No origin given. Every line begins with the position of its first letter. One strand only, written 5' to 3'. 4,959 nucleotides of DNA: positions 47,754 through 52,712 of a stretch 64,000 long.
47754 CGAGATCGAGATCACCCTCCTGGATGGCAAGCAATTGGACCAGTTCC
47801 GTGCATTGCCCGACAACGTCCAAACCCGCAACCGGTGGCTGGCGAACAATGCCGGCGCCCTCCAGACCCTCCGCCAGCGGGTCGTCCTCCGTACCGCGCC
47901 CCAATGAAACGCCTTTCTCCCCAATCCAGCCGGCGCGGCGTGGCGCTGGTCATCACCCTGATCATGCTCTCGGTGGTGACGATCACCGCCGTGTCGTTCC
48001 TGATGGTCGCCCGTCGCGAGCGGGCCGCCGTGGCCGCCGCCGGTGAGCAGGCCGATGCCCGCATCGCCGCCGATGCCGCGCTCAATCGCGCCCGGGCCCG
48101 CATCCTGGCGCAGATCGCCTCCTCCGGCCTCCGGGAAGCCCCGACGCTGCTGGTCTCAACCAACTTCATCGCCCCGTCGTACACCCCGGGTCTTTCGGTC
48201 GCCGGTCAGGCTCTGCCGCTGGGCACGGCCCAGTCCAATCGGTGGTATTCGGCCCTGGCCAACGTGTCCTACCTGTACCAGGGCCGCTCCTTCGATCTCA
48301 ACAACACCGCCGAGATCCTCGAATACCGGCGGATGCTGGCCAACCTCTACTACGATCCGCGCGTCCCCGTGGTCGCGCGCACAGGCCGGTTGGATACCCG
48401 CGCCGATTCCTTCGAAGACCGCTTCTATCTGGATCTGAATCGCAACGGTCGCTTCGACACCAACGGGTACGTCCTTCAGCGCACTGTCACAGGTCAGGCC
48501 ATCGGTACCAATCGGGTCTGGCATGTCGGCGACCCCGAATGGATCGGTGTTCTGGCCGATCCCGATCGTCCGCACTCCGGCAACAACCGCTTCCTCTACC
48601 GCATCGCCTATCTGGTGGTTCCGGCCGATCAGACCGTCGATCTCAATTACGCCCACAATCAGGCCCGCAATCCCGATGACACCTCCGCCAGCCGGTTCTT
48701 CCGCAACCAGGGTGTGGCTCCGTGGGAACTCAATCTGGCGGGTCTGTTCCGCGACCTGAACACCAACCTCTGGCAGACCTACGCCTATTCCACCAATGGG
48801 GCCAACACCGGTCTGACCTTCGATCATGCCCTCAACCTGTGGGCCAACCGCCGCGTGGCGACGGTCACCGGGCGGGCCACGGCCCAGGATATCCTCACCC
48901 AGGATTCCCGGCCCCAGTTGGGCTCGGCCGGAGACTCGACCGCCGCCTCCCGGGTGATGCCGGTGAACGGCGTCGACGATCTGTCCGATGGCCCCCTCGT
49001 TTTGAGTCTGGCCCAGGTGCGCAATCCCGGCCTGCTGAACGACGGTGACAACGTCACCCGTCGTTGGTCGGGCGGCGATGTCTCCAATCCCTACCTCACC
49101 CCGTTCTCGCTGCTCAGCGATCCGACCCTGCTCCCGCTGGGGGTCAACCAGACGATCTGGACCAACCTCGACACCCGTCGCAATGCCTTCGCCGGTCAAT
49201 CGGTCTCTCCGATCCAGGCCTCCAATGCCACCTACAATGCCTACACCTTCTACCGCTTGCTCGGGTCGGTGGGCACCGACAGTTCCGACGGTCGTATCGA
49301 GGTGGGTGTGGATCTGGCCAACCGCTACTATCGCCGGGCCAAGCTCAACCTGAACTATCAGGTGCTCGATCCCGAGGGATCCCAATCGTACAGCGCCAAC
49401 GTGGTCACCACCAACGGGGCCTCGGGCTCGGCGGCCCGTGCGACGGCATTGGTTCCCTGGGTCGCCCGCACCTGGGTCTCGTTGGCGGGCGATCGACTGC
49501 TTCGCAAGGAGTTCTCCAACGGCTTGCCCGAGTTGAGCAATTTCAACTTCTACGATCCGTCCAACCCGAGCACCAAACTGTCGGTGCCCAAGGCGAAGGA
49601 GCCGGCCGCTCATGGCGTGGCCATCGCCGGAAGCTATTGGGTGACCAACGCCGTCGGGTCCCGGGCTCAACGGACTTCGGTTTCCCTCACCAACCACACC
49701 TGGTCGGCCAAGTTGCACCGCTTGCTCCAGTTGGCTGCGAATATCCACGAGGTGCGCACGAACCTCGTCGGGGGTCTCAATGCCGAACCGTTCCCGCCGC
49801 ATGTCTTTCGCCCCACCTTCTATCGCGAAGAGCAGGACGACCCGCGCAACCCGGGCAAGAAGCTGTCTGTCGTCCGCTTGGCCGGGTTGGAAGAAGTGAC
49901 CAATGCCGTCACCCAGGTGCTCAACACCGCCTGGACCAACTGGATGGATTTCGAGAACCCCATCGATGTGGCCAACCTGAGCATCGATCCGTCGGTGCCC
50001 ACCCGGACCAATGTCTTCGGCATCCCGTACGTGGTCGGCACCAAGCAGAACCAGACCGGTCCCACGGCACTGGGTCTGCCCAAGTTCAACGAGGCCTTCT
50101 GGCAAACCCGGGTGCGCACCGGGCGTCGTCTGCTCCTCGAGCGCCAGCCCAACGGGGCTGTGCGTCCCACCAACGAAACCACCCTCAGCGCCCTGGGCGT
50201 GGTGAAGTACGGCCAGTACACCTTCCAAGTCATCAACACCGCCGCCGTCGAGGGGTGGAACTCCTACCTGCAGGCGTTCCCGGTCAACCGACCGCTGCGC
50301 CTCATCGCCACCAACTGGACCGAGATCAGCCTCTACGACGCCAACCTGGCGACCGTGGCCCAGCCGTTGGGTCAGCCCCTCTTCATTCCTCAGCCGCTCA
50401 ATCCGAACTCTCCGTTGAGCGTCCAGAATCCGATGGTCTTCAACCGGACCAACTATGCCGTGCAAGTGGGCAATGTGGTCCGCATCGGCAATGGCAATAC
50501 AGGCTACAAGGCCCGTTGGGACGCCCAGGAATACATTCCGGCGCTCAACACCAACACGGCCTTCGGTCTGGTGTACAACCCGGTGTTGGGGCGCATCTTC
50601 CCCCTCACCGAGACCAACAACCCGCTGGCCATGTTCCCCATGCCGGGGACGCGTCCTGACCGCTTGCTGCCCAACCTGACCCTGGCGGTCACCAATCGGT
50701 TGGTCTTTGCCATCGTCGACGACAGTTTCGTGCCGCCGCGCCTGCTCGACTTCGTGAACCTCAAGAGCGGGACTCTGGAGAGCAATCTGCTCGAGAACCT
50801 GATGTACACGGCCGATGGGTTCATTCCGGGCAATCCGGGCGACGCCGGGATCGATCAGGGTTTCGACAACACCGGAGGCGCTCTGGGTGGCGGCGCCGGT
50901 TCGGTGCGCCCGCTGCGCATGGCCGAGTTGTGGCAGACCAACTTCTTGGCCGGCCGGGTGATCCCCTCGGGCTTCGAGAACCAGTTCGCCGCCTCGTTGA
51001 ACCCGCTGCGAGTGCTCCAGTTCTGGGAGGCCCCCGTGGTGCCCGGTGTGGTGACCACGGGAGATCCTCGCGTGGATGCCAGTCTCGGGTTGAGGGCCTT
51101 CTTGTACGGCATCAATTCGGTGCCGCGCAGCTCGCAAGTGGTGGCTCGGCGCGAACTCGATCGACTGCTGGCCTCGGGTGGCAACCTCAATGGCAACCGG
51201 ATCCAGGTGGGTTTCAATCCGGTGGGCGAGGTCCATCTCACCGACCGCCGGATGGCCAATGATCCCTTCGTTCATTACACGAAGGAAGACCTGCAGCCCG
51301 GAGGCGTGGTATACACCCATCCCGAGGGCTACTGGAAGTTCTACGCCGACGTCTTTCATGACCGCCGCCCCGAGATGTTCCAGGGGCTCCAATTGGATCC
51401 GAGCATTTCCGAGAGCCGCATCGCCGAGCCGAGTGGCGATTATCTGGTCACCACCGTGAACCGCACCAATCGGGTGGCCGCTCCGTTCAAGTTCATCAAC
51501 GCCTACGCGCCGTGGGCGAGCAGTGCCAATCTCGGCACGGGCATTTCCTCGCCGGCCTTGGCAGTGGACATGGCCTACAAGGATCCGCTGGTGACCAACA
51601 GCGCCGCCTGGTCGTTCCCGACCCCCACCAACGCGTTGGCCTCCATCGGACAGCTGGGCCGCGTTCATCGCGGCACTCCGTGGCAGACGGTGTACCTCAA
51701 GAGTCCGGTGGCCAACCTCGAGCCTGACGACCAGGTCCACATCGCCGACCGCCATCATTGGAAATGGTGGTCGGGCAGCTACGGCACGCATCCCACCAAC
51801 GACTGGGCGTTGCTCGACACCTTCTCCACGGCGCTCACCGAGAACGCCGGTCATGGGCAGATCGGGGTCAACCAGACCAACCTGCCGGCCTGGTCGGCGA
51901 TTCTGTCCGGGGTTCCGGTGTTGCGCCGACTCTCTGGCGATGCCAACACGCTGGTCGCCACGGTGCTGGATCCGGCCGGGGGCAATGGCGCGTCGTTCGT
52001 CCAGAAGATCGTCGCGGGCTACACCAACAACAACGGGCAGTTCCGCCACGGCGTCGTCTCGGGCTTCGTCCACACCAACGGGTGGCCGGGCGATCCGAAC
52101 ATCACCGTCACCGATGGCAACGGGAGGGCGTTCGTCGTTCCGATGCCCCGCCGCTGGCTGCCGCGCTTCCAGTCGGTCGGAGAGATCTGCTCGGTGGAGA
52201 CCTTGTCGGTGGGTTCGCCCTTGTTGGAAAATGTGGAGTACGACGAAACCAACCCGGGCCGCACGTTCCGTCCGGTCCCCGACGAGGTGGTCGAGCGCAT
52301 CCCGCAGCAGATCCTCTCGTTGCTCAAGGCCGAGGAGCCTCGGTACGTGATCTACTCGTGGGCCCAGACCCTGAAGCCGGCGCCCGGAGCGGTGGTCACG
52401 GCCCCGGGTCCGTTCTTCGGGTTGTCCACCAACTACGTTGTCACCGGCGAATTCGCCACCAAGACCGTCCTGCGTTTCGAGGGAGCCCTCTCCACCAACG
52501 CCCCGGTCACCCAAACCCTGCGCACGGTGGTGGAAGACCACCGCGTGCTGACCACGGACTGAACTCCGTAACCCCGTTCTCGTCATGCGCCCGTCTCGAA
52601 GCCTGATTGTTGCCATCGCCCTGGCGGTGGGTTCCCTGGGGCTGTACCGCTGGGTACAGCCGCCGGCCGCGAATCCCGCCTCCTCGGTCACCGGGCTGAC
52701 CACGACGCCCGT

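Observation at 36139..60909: Split ~25-kb type IV filament locus: retraction ATPase plus two assembly ATPases, then a 17.6-kb pseudopilin operon ending in two giant genes, with no secretin in sight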

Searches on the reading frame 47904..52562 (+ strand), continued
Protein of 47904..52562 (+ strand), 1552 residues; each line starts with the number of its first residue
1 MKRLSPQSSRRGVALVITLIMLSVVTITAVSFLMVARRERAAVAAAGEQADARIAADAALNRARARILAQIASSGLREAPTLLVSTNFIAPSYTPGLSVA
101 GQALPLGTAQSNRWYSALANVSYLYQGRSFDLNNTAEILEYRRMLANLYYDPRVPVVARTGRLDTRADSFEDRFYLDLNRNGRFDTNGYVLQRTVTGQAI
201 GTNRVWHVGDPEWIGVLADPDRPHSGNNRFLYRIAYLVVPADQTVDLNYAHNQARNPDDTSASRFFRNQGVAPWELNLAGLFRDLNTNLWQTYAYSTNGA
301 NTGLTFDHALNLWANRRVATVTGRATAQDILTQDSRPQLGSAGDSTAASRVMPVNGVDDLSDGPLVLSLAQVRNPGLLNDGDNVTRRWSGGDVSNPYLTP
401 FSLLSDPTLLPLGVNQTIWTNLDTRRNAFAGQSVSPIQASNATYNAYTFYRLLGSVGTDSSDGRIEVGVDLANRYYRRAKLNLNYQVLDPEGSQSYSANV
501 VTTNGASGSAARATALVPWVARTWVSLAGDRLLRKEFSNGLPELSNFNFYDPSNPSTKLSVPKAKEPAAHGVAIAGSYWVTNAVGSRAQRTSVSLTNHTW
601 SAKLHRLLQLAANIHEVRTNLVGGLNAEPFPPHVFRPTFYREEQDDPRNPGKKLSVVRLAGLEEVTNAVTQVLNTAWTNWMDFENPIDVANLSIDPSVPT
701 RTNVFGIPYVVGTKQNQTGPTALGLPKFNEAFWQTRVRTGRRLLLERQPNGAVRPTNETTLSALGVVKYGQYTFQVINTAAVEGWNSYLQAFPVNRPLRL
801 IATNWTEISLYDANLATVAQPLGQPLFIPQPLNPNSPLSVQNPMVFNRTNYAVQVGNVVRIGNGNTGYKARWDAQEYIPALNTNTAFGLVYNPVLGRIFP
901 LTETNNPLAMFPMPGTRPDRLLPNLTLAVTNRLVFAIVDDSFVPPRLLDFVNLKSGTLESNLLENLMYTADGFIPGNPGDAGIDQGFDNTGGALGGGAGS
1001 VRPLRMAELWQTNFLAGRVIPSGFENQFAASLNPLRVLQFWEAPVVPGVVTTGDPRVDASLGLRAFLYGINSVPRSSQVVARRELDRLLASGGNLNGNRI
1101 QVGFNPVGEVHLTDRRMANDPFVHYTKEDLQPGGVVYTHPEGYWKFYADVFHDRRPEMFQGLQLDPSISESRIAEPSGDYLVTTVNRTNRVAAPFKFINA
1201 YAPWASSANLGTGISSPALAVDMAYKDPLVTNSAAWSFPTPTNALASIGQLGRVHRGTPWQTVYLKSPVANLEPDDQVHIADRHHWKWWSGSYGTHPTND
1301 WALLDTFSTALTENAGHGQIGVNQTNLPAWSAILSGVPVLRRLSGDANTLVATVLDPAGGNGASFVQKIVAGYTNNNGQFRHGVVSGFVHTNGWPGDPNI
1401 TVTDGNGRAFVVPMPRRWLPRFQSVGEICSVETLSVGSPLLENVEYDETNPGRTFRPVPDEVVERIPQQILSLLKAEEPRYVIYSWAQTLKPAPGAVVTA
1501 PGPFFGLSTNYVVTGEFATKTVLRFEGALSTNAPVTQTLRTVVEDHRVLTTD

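Call 62: search_protein_families(library=ncbifam, alignment_id=A1, max_evalue=5)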
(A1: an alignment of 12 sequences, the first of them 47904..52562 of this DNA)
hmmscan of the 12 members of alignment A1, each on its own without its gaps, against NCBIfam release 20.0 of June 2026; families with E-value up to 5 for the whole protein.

A. member 1, window:47904-52562:+ (1552 aa): 2 families
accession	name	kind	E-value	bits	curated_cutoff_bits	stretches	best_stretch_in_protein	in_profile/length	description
NF037980.1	T2SS_GspK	equivalog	0.025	14.1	130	1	11-68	2-59/307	type II secretion system minor pseudopilin GspK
TIGR02600.1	Verru_Chthon_A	subfamily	0.038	11.8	332.3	1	12-67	1-56/1296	Verru_Chthon cassette protein A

B. families by the number of members that match (of 12 scanned): 3 families
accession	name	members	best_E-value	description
NF037980.1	T2SS_GspK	12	7.4e-05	type II secretion system minor pseudopilin GspK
TIGR02600.1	Verru_Chthon_A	11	9.4e-09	Verru_Chthon cassette protein A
TIGR02837.1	spore_II_R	1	0.11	stage II sporulation protein R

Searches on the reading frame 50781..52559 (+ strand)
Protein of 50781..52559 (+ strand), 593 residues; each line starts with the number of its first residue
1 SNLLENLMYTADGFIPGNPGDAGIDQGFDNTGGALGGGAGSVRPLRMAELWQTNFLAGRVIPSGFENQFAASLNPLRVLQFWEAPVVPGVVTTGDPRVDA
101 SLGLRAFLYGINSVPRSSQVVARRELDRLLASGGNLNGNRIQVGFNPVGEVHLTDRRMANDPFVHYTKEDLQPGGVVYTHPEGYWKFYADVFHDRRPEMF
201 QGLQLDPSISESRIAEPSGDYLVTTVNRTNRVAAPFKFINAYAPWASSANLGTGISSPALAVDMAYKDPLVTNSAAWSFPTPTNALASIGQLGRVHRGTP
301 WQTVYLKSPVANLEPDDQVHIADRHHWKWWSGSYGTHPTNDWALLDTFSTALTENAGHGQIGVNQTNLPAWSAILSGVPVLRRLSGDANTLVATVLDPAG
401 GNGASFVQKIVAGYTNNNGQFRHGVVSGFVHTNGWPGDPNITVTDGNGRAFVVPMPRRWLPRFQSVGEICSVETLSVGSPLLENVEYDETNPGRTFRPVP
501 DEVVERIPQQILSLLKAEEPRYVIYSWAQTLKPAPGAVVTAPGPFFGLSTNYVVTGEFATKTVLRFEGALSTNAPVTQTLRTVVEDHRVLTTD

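Call 55: predict_structure(alignment_id=A3)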
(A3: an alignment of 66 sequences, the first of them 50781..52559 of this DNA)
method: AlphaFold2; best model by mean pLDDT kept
length: 593 residues; sequences in the alignment: 66
mean_pLDDT: 62.5   pTM: 0.41
mean pLDDT of the five models: 62.5, 60.8, 55.4, 54.4, 54.0
residues with pLDDT >= 90: 0; 70-90: 240; 50-70: 190; < 50: 163
segments of 3 or more residues with pLDDT < 50: 19-41, 157-170, 212-247, 267-309, 338-357, 430-436, 456-461, 490-495
pLDDT, mean of each block of 10 residues (from residue 1): 77 67 36 32 79 78 85 86 70 75 85 85 83 61 76 59 40 70 77 67 63 43 35 38 49 56 48 37 35 28 40 60 58 52 48 50 66 75 66 73 71 79 71 48 71 53 67 80 58 51 73 67 72 79 71 77 67 54 72 59
secondary structure, 60 per line:
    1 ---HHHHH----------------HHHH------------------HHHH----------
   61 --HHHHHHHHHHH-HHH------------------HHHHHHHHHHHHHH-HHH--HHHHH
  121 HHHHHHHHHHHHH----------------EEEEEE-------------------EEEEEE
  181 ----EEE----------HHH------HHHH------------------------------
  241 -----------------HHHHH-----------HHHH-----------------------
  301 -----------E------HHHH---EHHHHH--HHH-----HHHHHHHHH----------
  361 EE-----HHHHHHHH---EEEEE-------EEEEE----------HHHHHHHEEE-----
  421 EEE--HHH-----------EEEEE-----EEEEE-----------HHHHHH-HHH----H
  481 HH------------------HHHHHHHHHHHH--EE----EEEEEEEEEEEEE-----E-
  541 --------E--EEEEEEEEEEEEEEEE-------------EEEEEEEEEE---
elements in order: H4-8 H25-28 H47-50 H63-73 H96-109 H116-133 E150-155 E175-180 E185-187 H207-210 H258-262 H274-277 H319-322 H327-331 H342-350 H368-375 E379-383 E391-395 H406-412 E413-415 E421-423 E440-444 E450-454 H466-471 H501-512 E521-533 E552-567 E581-590

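Call 57: fold_search(model_id=the predicted structure, library=pdb)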
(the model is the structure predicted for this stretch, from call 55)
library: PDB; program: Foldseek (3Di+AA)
matches with E <= 10: 73; with E <= 0.001: 0
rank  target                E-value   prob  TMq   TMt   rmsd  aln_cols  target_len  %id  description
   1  9jgh_C                2.1e+00  0.21  0.05  0.14   7.6        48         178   12  cryo-EM structure of the TTP polymer at the tube's end (released 2025-07-16)
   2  9n71_A                2.7e+00  0.25  0.05  0.11   6.8        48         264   10  Tail tube structure of Acinetobacter baumannii phage Mystique (released 2025-03-19)
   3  6p77_B                2.8e+00  0.06  0.05  0.19  20.4       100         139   13  2.5 Angstrom structure of Caci_6494 from Catenulispora Acidiphila (released 2020-06-17)
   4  2w1t_B                3.5e+00  0.03  0.06  0.15  23.7       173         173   10  Crystal Structure of B. subtilis SpoVT (released 2008-11-18)
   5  8f2m_D                3.7e+00  0.10  0.06  0.08  11.8        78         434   14  Phi-29 scaffolding protein bound to intermediate-state MCP (released 2023-11-15)
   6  3tqy_A                3.7e+00  0.05  0.06  0.20  15.6       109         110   10  Structure of a single-stranded DNA-binding protein (ssb), from Coxiella burnetii (released 2011-09-21)
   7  9ndy_B                3.7e+00  0.03  0.04  0.09   9.7        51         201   10  Composite baseplate asymmetric unit of JohannRWettstein (Bas63) (released 2025-11-19)
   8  8xzv_K                3.9e+00  0.04  0.06  0.12   9.5        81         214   15  Architecture of the spinach plastid-encoded RNA polymerase (released 2024-12-04)
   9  1a7b_A                3.9e+00  0.02  0.04  0.15  17.5        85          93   19  ENGINEERING A MISFOLDED FORM OF CD2 (released 1998-06-17)
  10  9d93_Mc               4.1e+00  0.06  0.05  0.04  10.0        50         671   20  Mycobacteriophage Bxb1 tail tip - Composite map and model (released 2024-09-25)
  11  8e5g                  4.1e+00  0.01  0.05  0.11  21.4       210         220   13  Cryo-EM of A. veneficus cytochrome filament (released 2023-05-10)
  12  8q01_A                4.4e+00  0.21  0.05  0.20   5.0        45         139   13  Neck of phage 812 after tail contraction (C6) (released 2024-08-07)
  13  8v3t_B                4.4e+00  0.14  0.06  0.21   7.8        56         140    9  CryoEM Structure of Diffocin - precontracted - Collar (released 2024-08-28)
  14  8q01_G                4.6e+00  0.18  0.05  0.20   6.0        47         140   13  Neck of phage 812 after tail contraction (C6) (released 2024-08-07)
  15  1x3f_A                4.6e+00  0.05  0.05  0.19  15.1        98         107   12  Crystal structure of the single-stranded DNA-binding protein from Mycobacterium SMEGMATIS (released 2005-08-15)
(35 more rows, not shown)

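Call 80: search_protein_representatives(protein=window:50781-52559:+)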
Query: 593 residues. Proteins with E-value up to 0.001 (for the whole library): 990; up to 1e-10: 816; up to 1e-30: 484. The best 150 are listed.
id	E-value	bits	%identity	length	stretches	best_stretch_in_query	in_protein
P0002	0.0e+00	1207.4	88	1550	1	1-593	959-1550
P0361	1.4e-195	667.8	88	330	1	264-593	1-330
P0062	3.5e-104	366.0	47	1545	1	39-590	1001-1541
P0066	9.6e-87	308.4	42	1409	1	40-592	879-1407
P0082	1.4e-86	307.9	47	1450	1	31-584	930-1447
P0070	2.7e-85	303.7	47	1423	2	33-399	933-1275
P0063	1.3e-84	301.3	46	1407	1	41-590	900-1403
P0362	4.9e-84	299.5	46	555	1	42-592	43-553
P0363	1.4e-82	294.7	45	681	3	236-374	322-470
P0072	2.7e-81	290.4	45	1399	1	47-591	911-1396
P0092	9.2e-81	288.7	45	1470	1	33-590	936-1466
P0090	5.3e-80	286.2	44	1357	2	38-415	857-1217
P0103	2.5e-77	277.3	40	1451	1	45-590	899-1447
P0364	2.5e-76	274.0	45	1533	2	326-591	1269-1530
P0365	1.1e-71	258.7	46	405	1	158-583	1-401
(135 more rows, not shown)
